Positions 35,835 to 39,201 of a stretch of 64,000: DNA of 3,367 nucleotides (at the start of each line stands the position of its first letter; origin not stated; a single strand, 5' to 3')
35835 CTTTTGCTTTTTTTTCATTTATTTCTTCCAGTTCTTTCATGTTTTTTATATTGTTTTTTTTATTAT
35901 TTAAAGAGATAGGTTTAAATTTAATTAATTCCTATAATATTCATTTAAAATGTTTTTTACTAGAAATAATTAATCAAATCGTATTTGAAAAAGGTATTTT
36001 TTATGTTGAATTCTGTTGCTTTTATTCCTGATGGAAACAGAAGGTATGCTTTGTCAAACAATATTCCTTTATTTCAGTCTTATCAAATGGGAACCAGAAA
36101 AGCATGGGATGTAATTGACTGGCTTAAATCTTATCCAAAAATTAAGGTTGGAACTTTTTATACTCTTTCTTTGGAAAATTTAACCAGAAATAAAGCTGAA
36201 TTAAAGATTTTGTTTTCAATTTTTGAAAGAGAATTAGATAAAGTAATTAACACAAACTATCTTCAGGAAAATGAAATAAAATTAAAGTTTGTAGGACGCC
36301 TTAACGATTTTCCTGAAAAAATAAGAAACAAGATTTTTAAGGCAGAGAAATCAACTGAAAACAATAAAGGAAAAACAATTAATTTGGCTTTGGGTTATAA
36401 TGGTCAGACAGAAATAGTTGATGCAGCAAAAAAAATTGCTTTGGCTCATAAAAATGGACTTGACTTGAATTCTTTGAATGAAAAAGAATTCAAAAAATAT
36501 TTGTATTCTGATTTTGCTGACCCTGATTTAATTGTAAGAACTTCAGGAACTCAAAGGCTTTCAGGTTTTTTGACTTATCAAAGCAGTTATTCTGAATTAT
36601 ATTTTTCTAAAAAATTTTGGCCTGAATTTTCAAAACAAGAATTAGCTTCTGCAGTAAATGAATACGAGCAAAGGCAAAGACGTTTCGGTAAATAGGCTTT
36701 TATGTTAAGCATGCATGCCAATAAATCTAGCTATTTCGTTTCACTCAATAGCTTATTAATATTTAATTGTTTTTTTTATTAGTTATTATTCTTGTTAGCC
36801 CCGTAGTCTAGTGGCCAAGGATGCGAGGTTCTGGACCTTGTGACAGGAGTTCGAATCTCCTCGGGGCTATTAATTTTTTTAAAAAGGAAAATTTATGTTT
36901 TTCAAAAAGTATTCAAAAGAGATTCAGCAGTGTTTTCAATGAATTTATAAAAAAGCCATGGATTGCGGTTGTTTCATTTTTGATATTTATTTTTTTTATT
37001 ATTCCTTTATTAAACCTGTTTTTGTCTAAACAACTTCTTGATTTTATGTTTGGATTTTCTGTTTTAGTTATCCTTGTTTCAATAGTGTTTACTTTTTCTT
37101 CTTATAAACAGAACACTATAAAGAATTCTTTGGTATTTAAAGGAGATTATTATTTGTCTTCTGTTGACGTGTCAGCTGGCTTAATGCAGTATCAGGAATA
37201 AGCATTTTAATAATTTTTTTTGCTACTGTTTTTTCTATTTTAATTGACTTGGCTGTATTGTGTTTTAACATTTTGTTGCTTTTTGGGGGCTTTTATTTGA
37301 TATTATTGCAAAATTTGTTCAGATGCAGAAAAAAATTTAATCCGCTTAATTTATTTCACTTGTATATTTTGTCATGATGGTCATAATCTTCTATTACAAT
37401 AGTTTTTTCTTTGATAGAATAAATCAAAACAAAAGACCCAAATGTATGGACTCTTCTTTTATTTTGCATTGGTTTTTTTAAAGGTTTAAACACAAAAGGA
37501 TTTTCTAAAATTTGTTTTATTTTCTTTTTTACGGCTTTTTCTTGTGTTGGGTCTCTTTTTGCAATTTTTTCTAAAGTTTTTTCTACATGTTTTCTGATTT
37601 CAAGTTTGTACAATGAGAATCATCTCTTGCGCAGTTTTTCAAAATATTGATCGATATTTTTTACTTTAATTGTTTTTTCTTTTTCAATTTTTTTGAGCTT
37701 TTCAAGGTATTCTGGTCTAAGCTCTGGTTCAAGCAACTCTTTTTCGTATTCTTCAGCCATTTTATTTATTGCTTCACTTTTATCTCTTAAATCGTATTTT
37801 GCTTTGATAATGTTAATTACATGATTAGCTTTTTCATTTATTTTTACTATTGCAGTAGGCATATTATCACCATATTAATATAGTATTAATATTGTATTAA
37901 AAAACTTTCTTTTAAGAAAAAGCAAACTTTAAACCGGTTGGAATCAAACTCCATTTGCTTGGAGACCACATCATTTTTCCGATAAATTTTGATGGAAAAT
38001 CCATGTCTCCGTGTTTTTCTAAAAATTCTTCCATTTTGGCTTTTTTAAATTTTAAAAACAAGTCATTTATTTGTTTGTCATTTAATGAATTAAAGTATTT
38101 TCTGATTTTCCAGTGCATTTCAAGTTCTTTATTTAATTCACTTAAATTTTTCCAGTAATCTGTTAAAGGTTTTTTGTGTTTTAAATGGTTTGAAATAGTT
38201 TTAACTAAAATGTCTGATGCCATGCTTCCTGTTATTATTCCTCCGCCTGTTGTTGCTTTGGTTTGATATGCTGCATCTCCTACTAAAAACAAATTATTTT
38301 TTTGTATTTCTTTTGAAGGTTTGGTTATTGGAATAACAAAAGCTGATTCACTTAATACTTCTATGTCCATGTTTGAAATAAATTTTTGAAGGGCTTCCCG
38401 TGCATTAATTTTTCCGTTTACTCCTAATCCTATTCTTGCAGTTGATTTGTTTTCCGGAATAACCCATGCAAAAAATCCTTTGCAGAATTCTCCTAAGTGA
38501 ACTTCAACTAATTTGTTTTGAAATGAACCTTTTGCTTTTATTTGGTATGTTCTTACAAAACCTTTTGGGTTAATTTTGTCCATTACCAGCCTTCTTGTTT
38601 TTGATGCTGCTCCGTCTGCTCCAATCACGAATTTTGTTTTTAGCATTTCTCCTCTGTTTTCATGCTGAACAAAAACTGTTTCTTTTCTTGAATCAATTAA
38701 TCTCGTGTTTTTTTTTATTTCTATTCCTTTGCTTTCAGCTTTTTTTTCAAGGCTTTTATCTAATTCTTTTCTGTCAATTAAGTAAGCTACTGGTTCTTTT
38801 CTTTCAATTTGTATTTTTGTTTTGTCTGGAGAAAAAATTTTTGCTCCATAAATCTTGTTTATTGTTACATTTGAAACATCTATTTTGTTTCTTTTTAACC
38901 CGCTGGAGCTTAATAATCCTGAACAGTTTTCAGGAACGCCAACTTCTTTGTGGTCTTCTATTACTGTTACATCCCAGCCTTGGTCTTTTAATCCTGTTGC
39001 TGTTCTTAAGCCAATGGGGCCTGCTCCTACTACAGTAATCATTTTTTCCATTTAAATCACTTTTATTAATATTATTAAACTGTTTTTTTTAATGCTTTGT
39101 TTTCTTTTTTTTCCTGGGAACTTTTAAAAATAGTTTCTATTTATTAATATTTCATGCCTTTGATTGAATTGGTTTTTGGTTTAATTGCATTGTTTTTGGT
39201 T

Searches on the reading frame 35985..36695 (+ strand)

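Call 68: search_protein_families(library=pfam, proteins=[window:35985-36695:+], max_evalue=0.001)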
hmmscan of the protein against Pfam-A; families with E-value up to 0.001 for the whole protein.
window:35985-36695:+ (236 aa): 1 family
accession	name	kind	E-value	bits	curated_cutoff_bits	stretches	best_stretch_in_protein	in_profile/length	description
PF01255.24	Prenyltransf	-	2.6e-63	213.9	27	1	14-235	1-219/219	Putative undecaprenyl diphosphate synthase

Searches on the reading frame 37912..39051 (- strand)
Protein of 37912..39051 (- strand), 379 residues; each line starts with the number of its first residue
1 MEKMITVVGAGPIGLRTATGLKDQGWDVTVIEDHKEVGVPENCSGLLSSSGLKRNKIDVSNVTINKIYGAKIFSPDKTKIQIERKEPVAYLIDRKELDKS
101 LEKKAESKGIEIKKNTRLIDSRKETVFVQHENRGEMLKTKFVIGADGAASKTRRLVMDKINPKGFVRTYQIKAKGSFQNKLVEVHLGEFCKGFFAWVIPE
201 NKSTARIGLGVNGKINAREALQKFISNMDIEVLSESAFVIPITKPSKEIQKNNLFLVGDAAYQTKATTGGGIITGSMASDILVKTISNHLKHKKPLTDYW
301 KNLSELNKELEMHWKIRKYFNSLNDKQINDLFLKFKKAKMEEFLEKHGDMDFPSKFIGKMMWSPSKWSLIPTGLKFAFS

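Call 58: search_protein_families(library=pfam, proteins=[window:37912-39051:-], max_evalue=0.001)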
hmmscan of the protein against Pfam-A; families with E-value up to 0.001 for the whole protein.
window:37912-39051:- (379 aa): 10 families
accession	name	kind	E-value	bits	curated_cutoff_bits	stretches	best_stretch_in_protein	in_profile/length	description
PF01494.25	FAD_binding_3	-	4.2e-18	66.1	22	1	5-291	4-323/349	FAD binding domain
PF01266.30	DAO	-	4.8e-09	36.6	27.9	1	5-38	2-35/353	FAD dependent oxidoreductase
PF05834.18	Lycopene_cycl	-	6.6e-09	35.8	23.4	0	5-153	2-146/380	Lycopene cyclase protein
PF07992.20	Pyr_redox_2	-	5.7e-08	33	26.1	1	3-71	143-213/291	Pyridine nucleotide-disulphide oxidoreductase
PF00070.33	Pyr_redox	-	2e-07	31.9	22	1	5-39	2-38/82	Pyridine nucleotide-disulphide oxidoreductase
PF04820.20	Trp_halogenase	-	2.7e-06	26.9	21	1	55-299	118-367/458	Tryptophan halogenase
PF22578.2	GGR_cat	-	2.9e-05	24.3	27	1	177-228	15-71/88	Geranylgeranyl reductase catalytic domain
PF13738.12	Pyr_redox_3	-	9.3e-05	22.2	30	0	7-35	2-31/305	Pyridine nucleotide-disulphide oxidoreductase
PF03486.20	HI0933_like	-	0.00019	21.4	50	0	5-38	3-36/244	HI0933-like protein Rossmann domain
PF13450.12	NAD_binding_8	-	0.00029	21.5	21.9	1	7-38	1-32/68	NAD(P)-binding Rossmann-like domain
